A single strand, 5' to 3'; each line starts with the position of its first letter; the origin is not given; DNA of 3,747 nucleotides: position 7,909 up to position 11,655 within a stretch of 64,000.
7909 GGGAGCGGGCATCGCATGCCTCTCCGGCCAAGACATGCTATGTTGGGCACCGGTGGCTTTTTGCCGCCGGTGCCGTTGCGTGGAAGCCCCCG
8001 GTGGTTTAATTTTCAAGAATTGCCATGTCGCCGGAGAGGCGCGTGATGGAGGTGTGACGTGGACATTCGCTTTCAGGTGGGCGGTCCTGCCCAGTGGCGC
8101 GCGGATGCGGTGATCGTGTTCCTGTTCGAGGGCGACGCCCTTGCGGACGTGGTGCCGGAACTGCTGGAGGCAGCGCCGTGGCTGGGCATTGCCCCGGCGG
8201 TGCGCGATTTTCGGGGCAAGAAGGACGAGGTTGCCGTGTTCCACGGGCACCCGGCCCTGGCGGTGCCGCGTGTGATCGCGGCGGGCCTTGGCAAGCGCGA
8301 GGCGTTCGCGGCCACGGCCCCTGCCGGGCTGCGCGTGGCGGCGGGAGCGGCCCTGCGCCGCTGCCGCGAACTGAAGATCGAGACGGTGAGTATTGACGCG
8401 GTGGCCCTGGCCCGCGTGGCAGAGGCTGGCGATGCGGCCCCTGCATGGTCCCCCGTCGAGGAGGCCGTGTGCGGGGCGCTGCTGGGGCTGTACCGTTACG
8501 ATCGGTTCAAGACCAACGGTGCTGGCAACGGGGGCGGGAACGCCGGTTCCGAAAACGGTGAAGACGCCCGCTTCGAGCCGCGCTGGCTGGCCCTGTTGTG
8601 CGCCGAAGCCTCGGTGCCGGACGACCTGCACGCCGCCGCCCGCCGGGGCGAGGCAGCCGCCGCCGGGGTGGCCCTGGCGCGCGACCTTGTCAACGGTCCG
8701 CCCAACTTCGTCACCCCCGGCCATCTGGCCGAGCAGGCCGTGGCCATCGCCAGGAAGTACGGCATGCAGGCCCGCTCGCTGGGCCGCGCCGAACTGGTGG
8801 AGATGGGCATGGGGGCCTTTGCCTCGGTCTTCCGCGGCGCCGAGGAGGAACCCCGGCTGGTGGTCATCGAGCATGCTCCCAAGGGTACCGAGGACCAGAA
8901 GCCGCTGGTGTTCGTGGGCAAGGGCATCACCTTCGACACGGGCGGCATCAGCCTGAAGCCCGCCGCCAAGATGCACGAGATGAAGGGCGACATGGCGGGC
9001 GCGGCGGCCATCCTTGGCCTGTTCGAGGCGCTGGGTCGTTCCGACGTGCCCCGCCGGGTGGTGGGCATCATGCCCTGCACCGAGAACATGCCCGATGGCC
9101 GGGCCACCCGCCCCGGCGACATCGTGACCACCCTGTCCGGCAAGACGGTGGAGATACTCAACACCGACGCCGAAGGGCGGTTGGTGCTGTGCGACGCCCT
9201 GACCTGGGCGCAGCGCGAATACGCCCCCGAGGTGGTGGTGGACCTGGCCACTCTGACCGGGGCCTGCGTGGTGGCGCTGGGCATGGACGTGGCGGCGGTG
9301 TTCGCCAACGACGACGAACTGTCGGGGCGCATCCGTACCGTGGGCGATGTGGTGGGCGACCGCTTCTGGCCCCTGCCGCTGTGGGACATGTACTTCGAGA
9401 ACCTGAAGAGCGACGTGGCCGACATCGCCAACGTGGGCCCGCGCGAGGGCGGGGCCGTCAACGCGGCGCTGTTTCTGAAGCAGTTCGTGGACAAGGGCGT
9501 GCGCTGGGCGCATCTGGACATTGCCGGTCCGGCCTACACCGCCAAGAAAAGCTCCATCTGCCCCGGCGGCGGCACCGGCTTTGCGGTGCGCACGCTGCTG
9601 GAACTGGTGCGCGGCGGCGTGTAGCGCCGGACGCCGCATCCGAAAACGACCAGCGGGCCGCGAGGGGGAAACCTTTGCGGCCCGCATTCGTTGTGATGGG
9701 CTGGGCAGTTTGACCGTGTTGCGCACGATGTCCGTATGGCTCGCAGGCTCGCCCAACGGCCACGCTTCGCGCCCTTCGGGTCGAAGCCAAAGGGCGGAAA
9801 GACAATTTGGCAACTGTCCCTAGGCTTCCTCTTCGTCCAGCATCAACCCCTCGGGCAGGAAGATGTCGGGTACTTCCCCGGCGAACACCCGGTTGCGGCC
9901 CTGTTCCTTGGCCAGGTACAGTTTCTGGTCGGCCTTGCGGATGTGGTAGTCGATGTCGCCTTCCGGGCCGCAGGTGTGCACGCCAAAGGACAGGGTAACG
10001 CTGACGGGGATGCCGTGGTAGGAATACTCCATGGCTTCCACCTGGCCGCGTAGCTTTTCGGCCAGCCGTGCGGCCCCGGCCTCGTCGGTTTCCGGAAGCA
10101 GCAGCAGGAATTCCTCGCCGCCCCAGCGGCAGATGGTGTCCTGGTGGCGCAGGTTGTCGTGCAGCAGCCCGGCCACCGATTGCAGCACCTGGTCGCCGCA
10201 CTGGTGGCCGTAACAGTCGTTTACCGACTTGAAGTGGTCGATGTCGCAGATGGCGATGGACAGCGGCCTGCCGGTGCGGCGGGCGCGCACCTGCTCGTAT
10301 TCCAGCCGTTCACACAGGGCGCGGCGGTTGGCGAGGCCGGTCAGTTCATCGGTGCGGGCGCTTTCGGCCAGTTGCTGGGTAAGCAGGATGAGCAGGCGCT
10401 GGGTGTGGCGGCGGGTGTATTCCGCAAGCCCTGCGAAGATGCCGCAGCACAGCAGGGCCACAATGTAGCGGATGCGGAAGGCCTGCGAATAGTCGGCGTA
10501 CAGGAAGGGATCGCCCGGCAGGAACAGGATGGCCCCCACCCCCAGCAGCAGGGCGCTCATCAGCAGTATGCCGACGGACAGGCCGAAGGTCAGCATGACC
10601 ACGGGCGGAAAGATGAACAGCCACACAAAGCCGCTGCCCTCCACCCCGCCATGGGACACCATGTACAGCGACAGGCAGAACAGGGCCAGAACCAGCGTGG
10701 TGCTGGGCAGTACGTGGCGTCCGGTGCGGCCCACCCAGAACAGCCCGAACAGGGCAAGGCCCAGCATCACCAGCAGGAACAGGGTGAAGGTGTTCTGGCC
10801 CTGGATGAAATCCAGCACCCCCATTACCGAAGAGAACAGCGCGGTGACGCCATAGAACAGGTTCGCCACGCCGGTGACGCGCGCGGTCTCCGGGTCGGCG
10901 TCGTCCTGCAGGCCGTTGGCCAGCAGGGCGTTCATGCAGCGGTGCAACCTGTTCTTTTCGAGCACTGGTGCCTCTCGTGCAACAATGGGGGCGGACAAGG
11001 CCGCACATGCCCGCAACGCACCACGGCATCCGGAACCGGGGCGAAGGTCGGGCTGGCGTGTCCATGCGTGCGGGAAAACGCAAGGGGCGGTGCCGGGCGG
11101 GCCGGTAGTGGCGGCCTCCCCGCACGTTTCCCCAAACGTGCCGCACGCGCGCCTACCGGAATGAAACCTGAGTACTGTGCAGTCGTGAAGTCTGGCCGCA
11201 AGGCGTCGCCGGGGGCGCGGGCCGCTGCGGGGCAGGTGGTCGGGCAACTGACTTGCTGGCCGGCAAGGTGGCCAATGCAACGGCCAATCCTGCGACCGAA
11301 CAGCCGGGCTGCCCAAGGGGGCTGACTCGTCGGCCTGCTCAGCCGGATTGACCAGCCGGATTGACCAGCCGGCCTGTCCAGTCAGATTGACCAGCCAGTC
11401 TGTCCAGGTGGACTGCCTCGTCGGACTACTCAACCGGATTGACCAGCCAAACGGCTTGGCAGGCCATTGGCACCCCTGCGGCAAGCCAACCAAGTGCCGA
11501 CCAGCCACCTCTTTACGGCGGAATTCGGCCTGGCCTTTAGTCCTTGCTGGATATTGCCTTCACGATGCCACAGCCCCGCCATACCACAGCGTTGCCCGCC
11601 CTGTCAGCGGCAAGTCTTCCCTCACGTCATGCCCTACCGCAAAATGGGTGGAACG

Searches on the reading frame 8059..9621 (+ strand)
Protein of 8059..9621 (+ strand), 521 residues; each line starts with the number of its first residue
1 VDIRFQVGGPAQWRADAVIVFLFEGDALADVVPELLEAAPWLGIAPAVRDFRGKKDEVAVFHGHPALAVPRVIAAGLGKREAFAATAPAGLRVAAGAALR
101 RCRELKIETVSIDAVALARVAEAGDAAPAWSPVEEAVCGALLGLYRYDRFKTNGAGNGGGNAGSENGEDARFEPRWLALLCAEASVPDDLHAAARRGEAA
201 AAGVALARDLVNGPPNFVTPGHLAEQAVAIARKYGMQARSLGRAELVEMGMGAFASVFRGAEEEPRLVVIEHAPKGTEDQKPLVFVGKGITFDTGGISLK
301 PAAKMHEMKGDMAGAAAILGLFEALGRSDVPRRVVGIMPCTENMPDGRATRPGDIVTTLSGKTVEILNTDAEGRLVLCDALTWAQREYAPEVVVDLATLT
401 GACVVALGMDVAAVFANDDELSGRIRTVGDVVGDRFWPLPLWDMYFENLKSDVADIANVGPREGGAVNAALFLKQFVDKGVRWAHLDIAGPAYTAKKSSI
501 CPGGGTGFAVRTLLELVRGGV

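Call 63: search_protein_families(library=pfam, proteins=[window:8059-9621:+], max_evalue=0.001)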
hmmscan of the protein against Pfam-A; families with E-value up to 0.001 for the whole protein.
window:8059-9621:+ (521 aa): 2 families
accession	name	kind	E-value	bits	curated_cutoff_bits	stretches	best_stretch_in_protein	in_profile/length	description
PF00883.26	Peptidase_M17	-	5.2e-122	407.4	25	1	206-513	2-309/310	Cytosol aminopeptidase family, catalytic domain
PF02789.23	Peptidase_M17_N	-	1.3e-17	64.4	23.4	1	19-153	1-128/129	Cytosol aminopeptidase family, N-terminal domain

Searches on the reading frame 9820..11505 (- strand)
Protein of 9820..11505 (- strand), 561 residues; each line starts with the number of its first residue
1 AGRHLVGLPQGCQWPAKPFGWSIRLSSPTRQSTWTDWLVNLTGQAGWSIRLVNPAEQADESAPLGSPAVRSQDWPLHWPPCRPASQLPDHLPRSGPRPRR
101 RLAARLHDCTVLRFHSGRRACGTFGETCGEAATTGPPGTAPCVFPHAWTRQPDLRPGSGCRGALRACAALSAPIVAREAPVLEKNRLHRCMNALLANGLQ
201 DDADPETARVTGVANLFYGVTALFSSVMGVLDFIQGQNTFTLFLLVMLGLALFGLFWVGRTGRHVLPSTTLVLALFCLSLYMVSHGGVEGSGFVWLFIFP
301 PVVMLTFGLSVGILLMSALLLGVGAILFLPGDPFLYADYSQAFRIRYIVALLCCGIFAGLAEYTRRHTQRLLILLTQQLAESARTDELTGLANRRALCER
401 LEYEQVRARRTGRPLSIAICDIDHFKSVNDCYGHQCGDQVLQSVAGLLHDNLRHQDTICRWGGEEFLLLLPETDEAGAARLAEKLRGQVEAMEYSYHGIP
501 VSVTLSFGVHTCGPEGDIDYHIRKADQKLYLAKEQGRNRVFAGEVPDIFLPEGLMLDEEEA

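Call 63: search_protein_families(library=pfam, proteins=[window:9820-11505:-], max_evalue=0.001)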
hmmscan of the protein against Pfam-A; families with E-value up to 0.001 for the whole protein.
window:9820-11505:- (561 aa): 2 families
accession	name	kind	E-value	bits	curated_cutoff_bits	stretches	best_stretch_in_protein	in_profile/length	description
PF00990.26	GGDEF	-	7.7e-47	159.5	23.8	1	384-539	2-161/161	Diguanylate cyclase, GGDEF domain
PF20966.2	MASE6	-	8.9e-07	29.5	27.4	1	216-369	14-167/170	MASE6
